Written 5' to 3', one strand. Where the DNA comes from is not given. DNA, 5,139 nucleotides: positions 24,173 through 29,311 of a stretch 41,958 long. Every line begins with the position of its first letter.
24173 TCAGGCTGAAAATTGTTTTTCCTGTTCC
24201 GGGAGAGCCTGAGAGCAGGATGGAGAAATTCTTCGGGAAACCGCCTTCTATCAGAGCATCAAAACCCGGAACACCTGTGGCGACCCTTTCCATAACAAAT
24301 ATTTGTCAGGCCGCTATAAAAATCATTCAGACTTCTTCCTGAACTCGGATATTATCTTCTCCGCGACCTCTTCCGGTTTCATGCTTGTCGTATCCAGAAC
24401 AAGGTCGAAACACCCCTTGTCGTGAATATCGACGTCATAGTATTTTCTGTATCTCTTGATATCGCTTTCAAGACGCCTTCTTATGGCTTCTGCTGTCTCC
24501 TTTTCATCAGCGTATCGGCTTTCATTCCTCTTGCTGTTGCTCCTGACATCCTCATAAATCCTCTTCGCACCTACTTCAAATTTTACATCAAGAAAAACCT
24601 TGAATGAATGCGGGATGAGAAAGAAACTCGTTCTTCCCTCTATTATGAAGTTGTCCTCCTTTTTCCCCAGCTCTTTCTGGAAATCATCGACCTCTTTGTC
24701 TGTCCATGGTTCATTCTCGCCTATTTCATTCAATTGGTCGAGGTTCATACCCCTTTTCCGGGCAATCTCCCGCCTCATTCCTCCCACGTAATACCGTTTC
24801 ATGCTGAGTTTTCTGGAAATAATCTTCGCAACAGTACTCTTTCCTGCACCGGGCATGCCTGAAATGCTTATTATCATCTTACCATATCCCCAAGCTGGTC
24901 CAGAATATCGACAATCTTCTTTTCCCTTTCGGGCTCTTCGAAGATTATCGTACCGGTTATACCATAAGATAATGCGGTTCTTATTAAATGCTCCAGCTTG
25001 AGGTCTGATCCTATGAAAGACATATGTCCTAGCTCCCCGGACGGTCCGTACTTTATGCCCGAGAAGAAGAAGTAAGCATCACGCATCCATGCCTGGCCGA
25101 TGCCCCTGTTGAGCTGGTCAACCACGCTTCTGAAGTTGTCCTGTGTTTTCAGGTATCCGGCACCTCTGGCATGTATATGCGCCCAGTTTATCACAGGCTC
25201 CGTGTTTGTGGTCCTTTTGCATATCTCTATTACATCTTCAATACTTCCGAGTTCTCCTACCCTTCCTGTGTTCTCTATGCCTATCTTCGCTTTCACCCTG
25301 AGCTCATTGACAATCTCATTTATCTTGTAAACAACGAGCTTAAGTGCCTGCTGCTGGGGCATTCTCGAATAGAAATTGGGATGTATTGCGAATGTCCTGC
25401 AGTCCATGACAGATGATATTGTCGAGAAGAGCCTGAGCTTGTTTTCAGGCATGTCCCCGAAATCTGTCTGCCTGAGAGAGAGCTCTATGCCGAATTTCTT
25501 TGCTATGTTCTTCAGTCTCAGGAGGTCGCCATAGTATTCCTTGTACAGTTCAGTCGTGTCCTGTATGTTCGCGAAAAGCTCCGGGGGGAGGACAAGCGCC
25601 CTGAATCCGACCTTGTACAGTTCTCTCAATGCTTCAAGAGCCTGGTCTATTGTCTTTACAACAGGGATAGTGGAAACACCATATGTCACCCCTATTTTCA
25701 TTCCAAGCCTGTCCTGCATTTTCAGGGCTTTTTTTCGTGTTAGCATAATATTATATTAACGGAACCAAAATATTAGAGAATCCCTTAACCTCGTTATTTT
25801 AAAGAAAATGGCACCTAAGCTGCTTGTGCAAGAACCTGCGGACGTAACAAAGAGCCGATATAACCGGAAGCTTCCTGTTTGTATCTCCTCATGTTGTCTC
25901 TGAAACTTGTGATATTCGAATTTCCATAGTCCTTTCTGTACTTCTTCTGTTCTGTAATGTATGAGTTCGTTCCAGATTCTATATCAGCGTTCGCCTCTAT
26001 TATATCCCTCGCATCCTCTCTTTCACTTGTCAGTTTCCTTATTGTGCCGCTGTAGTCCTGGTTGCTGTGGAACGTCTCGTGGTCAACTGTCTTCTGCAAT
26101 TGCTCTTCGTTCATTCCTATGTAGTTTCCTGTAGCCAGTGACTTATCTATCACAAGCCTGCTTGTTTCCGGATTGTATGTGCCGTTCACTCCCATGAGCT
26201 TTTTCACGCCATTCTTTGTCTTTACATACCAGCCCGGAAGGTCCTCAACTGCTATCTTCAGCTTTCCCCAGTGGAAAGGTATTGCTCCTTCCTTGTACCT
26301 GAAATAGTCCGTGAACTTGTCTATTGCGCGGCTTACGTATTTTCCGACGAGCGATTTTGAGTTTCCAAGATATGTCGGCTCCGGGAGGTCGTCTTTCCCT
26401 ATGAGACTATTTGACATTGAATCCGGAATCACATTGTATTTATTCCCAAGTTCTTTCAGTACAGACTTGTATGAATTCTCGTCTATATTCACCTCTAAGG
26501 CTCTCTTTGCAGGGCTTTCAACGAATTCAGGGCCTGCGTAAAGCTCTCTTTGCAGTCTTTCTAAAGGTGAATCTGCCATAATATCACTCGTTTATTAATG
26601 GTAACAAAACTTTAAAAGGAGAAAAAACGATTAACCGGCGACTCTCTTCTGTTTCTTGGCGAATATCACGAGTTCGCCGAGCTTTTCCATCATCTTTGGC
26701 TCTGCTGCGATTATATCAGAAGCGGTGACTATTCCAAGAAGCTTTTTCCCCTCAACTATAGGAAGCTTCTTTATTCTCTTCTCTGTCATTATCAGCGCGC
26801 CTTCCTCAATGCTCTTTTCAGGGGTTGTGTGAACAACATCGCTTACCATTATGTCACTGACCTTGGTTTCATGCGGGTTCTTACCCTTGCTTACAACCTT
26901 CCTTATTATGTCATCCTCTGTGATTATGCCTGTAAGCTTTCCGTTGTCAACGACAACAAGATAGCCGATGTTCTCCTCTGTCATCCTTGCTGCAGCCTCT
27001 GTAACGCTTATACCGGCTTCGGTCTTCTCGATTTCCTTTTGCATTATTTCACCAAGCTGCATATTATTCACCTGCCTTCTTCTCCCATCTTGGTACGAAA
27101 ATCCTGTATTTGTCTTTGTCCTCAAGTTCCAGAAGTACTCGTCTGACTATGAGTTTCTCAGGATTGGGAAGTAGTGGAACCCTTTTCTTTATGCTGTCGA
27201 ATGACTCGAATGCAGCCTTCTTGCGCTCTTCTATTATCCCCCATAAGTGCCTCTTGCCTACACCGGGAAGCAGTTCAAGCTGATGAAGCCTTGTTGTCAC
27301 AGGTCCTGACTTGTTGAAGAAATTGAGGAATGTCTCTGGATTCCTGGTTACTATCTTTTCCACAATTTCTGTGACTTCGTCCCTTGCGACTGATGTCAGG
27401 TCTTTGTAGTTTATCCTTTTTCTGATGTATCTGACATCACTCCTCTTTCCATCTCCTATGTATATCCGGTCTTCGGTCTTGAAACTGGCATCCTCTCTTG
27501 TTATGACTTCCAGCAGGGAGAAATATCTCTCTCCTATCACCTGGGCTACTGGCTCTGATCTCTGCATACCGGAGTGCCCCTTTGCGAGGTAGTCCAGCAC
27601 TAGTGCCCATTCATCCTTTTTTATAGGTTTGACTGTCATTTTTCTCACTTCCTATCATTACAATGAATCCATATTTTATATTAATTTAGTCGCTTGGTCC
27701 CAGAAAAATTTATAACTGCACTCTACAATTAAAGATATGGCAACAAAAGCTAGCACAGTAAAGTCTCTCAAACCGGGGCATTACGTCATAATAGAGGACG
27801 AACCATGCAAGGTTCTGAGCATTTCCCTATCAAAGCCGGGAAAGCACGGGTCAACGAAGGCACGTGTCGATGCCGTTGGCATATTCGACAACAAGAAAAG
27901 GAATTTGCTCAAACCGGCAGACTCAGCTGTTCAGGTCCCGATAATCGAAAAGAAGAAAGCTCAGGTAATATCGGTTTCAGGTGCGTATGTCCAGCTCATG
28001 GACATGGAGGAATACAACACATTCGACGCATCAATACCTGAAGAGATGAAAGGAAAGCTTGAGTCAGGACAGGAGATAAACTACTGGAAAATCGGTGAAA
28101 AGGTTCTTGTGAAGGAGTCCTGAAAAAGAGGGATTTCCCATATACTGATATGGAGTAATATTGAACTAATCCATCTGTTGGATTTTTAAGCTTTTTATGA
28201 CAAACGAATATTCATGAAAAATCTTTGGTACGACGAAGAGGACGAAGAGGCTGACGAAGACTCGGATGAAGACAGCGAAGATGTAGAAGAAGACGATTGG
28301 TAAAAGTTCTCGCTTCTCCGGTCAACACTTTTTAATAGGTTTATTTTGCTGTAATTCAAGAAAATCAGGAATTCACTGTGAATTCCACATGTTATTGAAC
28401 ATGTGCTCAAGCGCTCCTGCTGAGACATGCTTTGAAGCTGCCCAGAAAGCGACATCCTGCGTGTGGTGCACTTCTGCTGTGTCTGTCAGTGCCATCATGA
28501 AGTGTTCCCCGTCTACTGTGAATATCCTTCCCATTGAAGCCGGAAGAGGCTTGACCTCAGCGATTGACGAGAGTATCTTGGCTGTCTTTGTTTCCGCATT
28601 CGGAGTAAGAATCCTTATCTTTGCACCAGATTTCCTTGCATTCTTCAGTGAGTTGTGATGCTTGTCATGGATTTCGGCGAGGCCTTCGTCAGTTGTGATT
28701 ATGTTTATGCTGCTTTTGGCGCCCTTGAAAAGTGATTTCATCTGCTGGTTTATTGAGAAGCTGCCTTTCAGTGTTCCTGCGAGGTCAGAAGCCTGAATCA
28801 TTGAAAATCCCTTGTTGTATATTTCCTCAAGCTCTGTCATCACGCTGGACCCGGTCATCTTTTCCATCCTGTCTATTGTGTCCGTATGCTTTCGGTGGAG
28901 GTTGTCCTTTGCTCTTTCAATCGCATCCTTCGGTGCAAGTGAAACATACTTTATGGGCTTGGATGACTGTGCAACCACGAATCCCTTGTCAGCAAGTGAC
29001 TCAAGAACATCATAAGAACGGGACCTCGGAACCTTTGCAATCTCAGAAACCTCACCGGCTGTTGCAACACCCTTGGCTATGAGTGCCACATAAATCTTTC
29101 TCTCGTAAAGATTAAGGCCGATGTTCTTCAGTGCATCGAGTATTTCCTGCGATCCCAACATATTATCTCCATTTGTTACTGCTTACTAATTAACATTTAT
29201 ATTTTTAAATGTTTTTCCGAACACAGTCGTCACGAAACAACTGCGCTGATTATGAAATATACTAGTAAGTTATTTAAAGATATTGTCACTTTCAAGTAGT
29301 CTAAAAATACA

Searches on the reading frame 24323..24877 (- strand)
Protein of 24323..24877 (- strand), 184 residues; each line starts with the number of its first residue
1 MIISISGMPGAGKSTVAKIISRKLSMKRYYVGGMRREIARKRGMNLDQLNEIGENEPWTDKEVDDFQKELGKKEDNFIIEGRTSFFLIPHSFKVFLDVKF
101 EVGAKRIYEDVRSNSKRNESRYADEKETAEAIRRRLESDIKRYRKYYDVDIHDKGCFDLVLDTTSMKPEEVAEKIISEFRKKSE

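Call 68: search_protein_families(library=pfam, proteins=[window:24323-24877:-])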
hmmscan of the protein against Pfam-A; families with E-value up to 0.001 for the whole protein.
window:24323-24877:- (184 aa): 8 families
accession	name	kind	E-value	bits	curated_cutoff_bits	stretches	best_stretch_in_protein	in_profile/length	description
PF13238.12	AAA_18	-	1.1e-14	55.4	29.4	1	3-125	1-120/128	AAA domain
PF13189.12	Cytidylate_kin2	-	4e-14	53.6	28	1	2-164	1-175/176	Cytidylate kinase-like family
PF02224.24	Cytidylate_kin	-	8.9e-13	48.9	26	1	63-180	102-210/211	Cytidylate kinase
PF13207.12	AAA_17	-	4.5e-10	40.4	27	1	7-85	2-82/136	AAA domain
PF03266.21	NTPase_1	-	2.6e-05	24.6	23.9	1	3-43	2-42/168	NTPase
PF07931.18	CPT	-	9.5e-05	22.7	22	0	150-178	142-170/172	Chloramphenicol phosphotransferase-like protein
PF01202.28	SKI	-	0.00055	20.5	22.1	0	9-177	1-156/159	Shikimate kinase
PF03668.21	RapZ-like_N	-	0.00062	20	25.4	0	154-182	129-157/158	RapZ-like N-terminal domain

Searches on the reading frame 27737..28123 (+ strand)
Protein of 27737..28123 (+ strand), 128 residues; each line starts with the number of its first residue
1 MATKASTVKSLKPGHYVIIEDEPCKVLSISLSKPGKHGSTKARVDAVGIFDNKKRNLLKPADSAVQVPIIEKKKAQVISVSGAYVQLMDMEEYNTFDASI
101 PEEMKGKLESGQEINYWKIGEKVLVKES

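Call 68: search_protein_families(library=pfam, proteins=[window:27737-28123:+])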
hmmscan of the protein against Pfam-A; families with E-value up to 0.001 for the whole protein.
window:27737-28123:+ (128 aa): 3 families
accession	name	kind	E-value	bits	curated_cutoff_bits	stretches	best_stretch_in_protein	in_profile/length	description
PF21485.3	IF5A-like_N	-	4.1e-17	62.2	27.1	1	3-61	3-61/63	Translation initiation factor 5A-like, N-terminal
PF01287.26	eIF-5a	-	1.3e-06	28.9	24.2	1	69-119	1-59/69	Eukaryotic elongation factor 5A hypusine, DNA-binding OB fold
PF08207.18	EFP_N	-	0.0001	22.7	23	1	8-39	2-33/58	Elongation factor P (EF-P) KOW-like domain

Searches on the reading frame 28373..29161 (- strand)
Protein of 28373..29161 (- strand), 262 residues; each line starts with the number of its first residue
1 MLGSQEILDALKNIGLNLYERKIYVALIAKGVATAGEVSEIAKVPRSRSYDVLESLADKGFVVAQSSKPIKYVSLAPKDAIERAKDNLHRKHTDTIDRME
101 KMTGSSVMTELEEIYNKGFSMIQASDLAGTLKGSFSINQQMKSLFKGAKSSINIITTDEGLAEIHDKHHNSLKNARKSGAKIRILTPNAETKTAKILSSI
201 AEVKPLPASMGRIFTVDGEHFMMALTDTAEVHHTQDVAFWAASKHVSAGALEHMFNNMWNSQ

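Call 68: search_protein_families(library=pfam, proteins=[window:28373-29161:-])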
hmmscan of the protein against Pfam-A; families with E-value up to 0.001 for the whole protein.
window:28373-29161:- (262 aa): 2 families
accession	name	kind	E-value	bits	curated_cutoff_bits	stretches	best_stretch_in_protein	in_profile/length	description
PF01978.25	TrmB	-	7.4e-20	71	25.6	1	11-77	1-67/68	Sugar-specific transcriptional regulator TrmB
PF11495.14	Regulator_TrmB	-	0.00027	20.7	22.2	1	131-260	5-130/233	Archaeal transcriptional regulator TrmB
